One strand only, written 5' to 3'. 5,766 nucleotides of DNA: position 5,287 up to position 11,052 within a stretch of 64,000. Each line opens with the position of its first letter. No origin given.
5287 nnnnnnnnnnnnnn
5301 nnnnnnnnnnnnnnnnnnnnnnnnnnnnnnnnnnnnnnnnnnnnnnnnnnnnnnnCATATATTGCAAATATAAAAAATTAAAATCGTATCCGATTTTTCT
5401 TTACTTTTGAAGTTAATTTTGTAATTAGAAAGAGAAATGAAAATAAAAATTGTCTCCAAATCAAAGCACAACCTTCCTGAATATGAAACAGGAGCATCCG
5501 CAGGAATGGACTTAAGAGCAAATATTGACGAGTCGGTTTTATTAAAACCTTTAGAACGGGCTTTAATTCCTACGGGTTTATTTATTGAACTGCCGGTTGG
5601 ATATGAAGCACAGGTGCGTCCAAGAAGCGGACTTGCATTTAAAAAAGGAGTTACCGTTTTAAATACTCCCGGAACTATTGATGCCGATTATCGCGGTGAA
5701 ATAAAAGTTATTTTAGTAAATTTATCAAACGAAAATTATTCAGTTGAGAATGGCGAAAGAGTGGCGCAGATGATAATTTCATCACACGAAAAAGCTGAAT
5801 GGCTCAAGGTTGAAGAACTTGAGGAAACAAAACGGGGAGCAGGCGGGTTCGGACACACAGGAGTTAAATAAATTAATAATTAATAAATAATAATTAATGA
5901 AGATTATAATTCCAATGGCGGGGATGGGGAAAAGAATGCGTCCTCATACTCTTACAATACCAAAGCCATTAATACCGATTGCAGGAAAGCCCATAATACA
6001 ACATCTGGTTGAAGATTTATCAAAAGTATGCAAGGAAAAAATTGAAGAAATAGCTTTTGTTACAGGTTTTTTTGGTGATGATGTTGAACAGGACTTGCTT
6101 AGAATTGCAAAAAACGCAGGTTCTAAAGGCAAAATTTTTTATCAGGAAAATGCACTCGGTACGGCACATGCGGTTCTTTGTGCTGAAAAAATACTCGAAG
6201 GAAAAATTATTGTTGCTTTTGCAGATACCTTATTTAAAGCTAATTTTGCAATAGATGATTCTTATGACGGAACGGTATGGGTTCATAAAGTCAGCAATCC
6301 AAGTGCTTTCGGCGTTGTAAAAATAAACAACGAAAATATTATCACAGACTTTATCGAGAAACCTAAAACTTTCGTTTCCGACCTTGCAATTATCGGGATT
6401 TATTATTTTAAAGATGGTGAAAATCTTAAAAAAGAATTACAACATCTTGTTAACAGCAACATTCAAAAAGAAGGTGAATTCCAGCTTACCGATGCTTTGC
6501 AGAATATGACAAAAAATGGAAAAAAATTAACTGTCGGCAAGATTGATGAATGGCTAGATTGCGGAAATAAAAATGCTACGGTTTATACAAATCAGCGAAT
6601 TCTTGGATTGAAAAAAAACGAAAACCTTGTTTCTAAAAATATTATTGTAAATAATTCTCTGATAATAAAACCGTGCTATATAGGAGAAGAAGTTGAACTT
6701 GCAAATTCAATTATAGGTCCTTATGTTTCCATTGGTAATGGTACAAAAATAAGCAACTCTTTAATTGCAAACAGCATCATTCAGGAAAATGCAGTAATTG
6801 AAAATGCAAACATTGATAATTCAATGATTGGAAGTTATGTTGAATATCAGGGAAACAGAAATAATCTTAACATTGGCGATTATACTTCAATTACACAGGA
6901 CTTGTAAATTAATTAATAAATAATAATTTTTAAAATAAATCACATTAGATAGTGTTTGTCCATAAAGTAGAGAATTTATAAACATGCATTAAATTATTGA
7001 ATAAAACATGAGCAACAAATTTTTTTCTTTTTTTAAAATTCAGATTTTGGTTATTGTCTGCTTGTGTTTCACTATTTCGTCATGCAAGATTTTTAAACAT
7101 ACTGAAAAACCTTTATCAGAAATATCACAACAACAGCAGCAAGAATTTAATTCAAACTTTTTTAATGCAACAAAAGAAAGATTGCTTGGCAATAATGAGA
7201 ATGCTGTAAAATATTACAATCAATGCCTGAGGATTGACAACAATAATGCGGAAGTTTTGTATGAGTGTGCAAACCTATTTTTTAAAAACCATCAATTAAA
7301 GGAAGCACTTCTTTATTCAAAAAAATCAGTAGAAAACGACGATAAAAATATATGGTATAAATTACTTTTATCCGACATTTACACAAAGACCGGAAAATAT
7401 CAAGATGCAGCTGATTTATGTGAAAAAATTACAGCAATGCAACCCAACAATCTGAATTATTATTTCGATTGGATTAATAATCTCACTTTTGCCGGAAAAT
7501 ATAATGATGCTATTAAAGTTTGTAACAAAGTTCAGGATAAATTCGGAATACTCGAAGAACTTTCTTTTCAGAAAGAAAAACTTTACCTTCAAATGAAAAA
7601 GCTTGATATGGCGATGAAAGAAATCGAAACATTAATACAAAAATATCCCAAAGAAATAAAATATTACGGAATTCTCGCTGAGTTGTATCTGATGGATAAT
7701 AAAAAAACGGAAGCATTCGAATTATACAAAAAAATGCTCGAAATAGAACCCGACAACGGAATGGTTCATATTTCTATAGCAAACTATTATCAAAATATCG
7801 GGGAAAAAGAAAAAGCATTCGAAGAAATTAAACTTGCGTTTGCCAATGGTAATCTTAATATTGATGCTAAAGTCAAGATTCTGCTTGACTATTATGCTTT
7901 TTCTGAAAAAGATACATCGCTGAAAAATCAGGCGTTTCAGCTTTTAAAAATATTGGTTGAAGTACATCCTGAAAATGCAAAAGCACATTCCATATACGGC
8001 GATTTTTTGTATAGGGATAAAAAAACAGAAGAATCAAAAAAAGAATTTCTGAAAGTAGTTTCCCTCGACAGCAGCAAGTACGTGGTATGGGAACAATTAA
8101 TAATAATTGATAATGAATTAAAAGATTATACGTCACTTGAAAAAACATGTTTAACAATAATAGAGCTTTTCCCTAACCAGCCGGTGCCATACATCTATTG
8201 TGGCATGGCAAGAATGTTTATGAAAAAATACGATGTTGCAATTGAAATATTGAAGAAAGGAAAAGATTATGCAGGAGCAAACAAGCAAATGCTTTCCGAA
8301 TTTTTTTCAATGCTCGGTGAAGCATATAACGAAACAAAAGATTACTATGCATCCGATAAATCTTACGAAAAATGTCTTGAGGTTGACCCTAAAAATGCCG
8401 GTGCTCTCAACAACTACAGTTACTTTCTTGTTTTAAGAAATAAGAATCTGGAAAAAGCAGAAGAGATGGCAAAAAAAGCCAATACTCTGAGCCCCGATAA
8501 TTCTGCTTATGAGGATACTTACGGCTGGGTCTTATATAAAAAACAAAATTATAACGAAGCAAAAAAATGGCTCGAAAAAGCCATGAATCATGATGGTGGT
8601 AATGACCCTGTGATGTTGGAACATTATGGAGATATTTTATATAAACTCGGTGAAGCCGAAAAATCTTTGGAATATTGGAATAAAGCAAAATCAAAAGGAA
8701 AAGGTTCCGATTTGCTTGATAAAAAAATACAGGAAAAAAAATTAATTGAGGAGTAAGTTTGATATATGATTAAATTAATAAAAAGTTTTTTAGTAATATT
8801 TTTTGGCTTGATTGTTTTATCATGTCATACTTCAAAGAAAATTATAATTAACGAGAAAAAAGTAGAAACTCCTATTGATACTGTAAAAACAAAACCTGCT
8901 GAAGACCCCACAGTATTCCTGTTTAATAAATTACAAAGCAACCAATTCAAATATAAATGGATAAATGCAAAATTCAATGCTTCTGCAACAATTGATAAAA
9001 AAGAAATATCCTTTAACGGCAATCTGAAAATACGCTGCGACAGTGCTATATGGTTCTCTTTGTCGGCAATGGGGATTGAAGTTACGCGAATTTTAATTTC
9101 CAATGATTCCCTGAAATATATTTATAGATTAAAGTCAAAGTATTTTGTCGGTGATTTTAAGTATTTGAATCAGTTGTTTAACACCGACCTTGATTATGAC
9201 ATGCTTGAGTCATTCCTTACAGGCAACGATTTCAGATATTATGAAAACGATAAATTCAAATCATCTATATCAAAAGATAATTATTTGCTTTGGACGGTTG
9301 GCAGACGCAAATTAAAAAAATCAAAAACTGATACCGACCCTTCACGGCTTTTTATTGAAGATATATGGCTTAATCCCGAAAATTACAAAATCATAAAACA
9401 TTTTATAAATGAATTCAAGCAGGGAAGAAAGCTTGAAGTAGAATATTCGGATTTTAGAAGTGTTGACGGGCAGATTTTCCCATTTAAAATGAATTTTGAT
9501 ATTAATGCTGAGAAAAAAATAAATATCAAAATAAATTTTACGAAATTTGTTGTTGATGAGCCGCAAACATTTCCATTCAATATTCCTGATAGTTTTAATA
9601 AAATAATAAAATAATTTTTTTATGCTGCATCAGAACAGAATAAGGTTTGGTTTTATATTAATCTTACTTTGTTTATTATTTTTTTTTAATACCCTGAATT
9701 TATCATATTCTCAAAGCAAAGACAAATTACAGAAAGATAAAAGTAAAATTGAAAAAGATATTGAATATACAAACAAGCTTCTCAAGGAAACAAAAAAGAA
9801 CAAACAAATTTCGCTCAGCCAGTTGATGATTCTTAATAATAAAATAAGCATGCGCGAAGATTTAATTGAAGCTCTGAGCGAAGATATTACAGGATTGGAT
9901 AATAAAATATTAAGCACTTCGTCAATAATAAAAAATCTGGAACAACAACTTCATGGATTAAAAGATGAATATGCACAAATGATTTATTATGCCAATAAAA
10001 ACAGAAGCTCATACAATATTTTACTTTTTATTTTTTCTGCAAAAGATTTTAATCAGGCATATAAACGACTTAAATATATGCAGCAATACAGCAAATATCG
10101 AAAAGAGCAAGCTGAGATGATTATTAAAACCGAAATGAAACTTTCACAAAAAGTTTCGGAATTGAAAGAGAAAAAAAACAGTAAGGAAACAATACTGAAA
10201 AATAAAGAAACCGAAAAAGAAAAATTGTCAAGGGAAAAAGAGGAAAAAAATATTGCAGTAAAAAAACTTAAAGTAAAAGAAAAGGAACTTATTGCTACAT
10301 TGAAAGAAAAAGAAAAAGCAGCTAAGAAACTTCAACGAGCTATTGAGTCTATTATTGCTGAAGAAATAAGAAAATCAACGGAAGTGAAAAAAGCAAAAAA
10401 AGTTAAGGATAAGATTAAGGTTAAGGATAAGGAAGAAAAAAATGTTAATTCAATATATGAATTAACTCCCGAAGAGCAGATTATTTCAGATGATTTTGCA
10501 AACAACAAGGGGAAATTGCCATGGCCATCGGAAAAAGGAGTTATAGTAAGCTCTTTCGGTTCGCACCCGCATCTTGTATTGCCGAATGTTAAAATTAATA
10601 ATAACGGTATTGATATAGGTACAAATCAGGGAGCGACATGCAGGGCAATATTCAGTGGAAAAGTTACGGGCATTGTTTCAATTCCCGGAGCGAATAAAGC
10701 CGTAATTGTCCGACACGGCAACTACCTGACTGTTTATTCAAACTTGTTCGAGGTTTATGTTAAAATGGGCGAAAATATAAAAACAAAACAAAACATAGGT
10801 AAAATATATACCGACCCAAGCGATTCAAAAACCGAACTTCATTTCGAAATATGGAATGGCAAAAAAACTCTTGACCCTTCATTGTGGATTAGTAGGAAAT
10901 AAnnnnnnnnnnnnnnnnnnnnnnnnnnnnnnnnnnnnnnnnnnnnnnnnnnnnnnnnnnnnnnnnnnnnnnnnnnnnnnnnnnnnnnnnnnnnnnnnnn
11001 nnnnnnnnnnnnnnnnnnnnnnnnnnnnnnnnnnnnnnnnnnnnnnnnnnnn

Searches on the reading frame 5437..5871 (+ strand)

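Call 57: search_protein_families(library=pfam, proteins=[window:5437-5871:+], max_evalue=0.00001)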
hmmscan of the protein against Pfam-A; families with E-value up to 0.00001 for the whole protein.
window:5437-5871:+ (144 aa): 2 families
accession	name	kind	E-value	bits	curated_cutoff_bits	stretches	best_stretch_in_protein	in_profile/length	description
PF00692.24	dUTPase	-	3.3e-29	101.7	22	1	12-142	4-129/129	dUTPase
PF22769.1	DCD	-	2.1e-09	38.1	27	1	29-115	66-151/153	dCTP deaminase-like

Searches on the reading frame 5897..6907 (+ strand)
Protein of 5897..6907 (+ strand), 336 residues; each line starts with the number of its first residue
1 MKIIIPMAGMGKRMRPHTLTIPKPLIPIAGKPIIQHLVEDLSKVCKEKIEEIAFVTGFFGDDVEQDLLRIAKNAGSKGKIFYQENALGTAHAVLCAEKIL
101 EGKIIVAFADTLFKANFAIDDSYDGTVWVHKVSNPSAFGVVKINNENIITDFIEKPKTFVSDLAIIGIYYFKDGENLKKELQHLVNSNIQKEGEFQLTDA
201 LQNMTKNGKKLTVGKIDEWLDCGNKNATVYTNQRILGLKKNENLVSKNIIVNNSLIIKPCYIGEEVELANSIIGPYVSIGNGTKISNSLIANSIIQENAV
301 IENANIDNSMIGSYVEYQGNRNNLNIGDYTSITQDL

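Call 57: search_protein_families(library=pfam, proteins=[window:5897-6907:+], max_evalue=0.00001)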
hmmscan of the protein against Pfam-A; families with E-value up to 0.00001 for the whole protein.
window:5897-6907:+ (336 aa): 2 families
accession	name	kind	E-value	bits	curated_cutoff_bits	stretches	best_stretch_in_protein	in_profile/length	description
PF00483.29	NTP_transferase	-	3.4e-31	109.1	21.2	1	4-233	3-240/245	Nucleotidyl transferase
PF25084.1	LbH_EIF2B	-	5.7e-08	33.2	54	1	244-305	29-91/105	EIF2B subunit epsilon LbH domain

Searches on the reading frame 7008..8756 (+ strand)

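Call 57: search_protein_families(library=pfam, proteins=[window:7008-8756:+], max_evalue=0.00001)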
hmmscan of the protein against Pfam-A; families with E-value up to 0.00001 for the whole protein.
window:7008-8756:+ (582 aa): 20 families
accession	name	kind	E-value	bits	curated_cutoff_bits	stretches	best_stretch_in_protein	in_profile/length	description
PF14559.12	TPR_19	-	8.2e-31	106.6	25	0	61-101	5-45/68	Tetratricopeptide repeat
PF07719.23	TPR_2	-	1.1e-30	103.6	27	0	505-531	7-33/34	Tetratricopeptide repeat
PF13181.12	TPR_8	-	2.4e-24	83.8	25.7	0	434-463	5-34/34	Tetratricopeptide repeat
PF13428.12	TPR_14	-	1.3e-23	81.5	23.5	0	58-89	12-43/44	Tetratricopeptide repeat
PF00515.34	TPR_1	-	9.1e-20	70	27.8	0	433-463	4-34/34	Tetratricopeptide repeat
PF13431.12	TPR_17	-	9.9e-20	69.6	24.4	0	453-486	2-34/34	Tetratricopeptide repeat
PF13424.12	TPR_12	-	1.1e-19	70.8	30.1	0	58-111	14-75/77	Tetratricopeptide repeat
PF23914.1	TPR_CcmH_CycH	-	3.2e-15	56.7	42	0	435-528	55-150/158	Cytochrome c-type biogenesis protein H TPR domain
PF13432.12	TPR_16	-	2.1e-14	54.1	32.7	0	312-343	19-50/65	Tetratricopeptide repeat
PF12895.13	ANAPC3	-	4e-13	49.9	27.2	0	62-140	4-81/82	Anaphase-promoting complex, cyclosome, subunit 3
PF13429.12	TPR_15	-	1.8e-12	47.8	26.2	0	482-563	163-243/280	Tetratricopeptide repeat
PF13414.12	TPR_11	-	3e-11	43.2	26.8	1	59-94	6-41/42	TPR repeat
PF13176.12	TPR_7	-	6e-11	42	27.9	0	120-148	4-34/36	Tetratricopeptide repeat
PF25060.1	ARM_TT21_2nd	-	9.5e-10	38.8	27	0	476-567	33-126/270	Tetratricopeptide repeat protein 21 second ARM domain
PF25064.1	ARM_TT21_5th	-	2.3e-09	38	27.8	0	435-525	6-98/117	TT21 fifth ARM repeats domain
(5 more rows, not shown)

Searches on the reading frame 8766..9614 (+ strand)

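Call 57: search_protein_families(library=pfam, proteins=[window:8766-9614:+], max_evalue=0.00001)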
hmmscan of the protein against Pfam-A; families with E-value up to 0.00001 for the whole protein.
window:8766-9614:+ (282 aa): 1 family
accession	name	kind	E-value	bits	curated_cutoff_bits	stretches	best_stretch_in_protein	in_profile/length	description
PF14125.13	DUF4292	-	6.8e-40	137.4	23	1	62-280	3-209/209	Domain of unknown function (DUF4292)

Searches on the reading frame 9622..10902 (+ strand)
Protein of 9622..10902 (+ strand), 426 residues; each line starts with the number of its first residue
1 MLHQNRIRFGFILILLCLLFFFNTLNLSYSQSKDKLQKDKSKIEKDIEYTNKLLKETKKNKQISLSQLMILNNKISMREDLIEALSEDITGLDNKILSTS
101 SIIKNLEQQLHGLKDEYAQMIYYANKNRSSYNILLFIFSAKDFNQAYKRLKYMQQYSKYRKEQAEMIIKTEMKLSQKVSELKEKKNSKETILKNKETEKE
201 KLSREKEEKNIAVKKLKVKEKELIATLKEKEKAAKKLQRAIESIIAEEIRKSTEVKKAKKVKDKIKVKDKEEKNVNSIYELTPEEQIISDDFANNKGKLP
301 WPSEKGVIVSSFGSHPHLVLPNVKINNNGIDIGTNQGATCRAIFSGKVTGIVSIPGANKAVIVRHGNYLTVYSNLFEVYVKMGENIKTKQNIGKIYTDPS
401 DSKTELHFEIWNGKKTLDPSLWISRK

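Call 57: search_protein_families(library=pfam, proteins=[window:9622-10902:+], max_evalue=0.00001)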
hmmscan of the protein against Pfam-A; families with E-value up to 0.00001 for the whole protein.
window:9622-10902:+ (426 aa): 1 family
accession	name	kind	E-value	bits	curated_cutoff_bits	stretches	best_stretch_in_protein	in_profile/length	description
PF01551.29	Peptidase_M23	-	1.1e-17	64.4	28.7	1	327-419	3-96/96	Peptidase family M23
